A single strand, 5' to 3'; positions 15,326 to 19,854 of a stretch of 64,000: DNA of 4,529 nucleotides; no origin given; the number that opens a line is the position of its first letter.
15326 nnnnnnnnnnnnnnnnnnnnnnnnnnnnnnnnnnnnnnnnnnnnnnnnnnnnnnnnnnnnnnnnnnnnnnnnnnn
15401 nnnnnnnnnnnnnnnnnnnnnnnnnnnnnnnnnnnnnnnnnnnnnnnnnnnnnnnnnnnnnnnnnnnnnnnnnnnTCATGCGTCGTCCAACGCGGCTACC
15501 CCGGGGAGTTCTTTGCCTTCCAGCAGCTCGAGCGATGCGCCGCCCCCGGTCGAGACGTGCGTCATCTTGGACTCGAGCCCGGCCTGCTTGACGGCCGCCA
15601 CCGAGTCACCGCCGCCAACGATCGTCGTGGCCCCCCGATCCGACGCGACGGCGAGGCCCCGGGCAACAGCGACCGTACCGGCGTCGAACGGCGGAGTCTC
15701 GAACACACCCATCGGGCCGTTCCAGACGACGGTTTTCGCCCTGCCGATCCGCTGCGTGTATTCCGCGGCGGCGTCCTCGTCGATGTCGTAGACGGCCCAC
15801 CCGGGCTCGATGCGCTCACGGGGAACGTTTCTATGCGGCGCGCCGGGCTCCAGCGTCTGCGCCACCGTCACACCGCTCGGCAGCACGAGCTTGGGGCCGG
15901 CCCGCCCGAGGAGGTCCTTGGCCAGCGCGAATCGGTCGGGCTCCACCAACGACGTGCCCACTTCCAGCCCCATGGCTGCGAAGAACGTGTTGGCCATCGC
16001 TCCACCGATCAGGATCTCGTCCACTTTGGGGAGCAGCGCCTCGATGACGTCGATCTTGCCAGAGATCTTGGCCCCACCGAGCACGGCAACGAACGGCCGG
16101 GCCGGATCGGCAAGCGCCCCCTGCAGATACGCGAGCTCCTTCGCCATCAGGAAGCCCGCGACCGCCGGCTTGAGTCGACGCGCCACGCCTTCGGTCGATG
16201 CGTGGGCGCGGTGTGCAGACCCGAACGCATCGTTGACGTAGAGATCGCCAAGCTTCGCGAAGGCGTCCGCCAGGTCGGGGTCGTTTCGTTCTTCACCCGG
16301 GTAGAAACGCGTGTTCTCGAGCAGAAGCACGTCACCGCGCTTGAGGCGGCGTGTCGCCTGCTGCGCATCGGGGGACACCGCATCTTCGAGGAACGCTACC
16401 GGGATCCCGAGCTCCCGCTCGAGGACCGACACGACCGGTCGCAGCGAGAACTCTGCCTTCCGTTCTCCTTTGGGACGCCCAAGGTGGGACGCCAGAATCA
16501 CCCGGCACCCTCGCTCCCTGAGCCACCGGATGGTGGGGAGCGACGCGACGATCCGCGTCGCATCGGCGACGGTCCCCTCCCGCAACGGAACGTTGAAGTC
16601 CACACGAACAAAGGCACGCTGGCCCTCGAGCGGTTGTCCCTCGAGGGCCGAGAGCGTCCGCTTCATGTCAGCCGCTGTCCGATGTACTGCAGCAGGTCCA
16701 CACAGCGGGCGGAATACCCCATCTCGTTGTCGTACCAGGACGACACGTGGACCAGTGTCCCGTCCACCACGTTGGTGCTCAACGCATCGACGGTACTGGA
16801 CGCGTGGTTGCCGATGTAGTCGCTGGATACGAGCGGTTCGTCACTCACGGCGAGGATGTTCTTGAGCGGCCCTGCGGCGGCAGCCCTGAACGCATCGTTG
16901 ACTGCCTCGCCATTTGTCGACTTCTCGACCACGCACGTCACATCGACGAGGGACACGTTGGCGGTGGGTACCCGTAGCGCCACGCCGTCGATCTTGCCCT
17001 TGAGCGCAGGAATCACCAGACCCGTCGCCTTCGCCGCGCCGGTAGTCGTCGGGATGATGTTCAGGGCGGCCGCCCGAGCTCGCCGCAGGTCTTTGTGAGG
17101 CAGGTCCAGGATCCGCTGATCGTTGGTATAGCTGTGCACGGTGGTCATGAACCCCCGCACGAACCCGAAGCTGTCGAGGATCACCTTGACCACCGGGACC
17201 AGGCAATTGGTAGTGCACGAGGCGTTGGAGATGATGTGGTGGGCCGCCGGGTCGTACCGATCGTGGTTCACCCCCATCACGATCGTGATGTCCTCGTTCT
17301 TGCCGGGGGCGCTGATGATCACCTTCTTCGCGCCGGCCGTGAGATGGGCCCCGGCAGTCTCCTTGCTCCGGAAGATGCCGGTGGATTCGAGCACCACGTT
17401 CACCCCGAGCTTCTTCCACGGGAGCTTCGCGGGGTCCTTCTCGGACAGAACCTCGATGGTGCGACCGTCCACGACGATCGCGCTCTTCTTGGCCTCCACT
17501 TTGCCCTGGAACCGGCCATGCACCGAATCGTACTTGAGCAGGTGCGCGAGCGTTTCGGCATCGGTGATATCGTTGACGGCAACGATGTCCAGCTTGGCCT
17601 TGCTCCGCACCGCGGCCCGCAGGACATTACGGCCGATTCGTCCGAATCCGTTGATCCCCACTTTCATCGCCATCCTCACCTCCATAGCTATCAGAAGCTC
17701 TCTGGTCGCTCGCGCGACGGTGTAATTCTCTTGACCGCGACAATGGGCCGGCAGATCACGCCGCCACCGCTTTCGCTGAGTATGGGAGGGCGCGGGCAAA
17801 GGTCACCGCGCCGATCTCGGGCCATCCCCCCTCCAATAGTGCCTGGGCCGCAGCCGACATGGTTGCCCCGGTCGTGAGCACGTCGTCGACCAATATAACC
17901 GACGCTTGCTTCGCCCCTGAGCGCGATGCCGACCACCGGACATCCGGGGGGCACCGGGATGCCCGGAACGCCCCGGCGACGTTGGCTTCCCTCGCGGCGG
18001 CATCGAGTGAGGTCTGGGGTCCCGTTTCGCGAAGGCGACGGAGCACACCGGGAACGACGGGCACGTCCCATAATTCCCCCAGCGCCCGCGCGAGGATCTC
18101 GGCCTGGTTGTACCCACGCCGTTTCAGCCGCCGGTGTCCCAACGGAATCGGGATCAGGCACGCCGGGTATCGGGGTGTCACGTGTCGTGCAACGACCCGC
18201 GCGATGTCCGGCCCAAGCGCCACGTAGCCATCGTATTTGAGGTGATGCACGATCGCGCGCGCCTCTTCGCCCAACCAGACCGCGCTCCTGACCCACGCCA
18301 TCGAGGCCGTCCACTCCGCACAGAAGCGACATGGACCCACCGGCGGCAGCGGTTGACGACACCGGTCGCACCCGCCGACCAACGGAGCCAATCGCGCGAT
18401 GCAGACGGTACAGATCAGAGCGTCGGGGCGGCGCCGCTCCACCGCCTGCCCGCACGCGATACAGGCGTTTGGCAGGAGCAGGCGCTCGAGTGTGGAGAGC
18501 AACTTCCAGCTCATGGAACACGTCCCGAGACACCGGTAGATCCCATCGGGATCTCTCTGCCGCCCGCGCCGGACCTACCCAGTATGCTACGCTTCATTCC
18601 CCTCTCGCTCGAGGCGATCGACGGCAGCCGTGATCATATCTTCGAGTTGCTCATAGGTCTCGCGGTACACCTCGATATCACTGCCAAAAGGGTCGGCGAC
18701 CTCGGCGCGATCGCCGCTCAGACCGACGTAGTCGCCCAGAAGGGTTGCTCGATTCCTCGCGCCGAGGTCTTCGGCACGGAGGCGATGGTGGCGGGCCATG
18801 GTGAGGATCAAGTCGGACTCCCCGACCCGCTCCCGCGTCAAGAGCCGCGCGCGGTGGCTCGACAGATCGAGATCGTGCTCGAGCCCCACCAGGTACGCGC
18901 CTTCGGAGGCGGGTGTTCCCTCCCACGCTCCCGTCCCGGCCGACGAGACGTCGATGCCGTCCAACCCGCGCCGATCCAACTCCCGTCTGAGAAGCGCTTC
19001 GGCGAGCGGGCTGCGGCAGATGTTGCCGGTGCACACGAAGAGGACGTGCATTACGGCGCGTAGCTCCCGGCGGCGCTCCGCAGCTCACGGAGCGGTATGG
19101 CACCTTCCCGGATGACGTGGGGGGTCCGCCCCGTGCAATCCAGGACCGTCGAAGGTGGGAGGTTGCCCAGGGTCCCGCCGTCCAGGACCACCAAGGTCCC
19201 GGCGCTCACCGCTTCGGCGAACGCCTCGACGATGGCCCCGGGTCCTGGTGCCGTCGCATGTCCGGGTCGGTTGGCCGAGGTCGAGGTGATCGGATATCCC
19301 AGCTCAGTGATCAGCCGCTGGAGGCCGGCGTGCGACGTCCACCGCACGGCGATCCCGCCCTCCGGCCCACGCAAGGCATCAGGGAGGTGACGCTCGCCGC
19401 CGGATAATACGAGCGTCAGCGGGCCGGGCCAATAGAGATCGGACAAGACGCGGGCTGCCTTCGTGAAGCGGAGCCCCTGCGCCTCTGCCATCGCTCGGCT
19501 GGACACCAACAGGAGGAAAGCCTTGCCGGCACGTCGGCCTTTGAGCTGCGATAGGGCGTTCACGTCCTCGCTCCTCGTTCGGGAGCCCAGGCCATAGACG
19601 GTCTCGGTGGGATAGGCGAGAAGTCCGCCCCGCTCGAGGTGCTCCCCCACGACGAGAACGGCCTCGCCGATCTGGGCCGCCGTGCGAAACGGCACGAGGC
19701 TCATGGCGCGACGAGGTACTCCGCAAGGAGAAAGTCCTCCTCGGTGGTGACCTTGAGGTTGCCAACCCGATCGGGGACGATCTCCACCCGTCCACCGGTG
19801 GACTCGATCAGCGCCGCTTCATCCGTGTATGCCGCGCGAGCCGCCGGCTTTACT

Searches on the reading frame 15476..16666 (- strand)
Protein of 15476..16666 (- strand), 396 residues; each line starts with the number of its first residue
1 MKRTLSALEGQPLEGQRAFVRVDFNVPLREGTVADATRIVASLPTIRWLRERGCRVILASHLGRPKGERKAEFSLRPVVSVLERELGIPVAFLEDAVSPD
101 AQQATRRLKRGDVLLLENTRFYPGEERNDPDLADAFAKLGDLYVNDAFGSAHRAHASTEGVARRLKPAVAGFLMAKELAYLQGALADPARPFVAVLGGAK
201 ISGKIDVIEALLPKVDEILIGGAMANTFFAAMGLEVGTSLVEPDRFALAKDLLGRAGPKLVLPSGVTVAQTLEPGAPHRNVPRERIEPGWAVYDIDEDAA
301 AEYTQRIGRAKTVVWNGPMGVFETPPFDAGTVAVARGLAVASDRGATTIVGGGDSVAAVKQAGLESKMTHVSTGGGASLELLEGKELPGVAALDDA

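Call 45: search_protein_families(library=pfam, proteins=[window:15476-16666:-], max_evalue=0.00001)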
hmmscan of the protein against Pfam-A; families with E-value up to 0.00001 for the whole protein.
window:15476-16666:- (396 aa): 1 family
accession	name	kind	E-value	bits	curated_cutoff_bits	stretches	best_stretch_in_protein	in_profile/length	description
PF00162.24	PGK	-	1.7e-143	478.7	27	1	13-385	6-379/379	Phosphoglycerate kinase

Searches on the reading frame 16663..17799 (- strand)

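Call 45: search_protein_families(library=pfam, proteins=[window:16663-17799:-], max_evalue=0.00001)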
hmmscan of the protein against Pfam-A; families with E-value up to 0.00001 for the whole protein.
window:16663-17799:- (378 aa): 2 families
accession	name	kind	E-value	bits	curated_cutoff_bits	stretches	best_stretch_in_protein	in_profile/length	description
PF02800.25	Gp_dh_C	-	1.8e-60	203.6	24.4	1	200-356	1-158/158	Glyceraldehyde 3-phosphate dehydrogenase, C-terminal domain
PF00044.30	Gp_dh_N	-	7.1e-42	142.3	31.7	1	45-145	1-100/101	Glyceraldehyde 3-phosphate dehydrogenase, NAD binding domain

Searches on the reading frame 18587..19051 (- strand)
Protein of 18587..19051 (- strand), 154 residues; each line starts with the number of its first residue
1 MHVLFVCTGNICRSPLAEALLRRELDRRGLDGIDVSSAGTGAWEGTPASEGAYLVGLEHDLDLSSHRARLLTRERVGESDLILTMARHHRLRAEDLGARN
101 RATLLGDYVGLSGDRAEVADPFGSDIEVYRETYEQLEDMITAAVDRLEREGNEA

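Call 45: search_protein_families(library=pfam, proteins=[window:18587-19051:-], max_evalue=0.00001)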
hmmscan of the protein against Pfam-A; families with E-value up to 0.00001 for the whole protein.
window:18587-19051:- (154 aa): 1 family
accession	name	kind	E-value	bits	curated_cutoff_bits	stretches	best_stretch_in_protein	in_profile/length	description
PF01451.26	LMWPc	-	4.4e-34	118.2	23.2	1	3-140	1-140/144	Low molecular weight phosphotyrosine protein phosphatase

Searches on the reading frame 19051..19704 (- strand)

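Call 45: search_protein_families(library=pfam, proteins=[window:19051-19704:-], max_evalue=0.00001)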
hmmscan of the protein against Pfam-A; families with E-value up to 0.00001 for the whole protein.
window:19051-19704:- (217 aa): 1 family
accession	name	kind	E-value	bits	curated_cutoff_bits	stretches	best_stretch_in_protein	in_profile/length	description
PF01300.24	Sua5_yciO_yrdC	-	2.7e-37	128.4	25.1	1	22-201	2-178/178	Telomere recombination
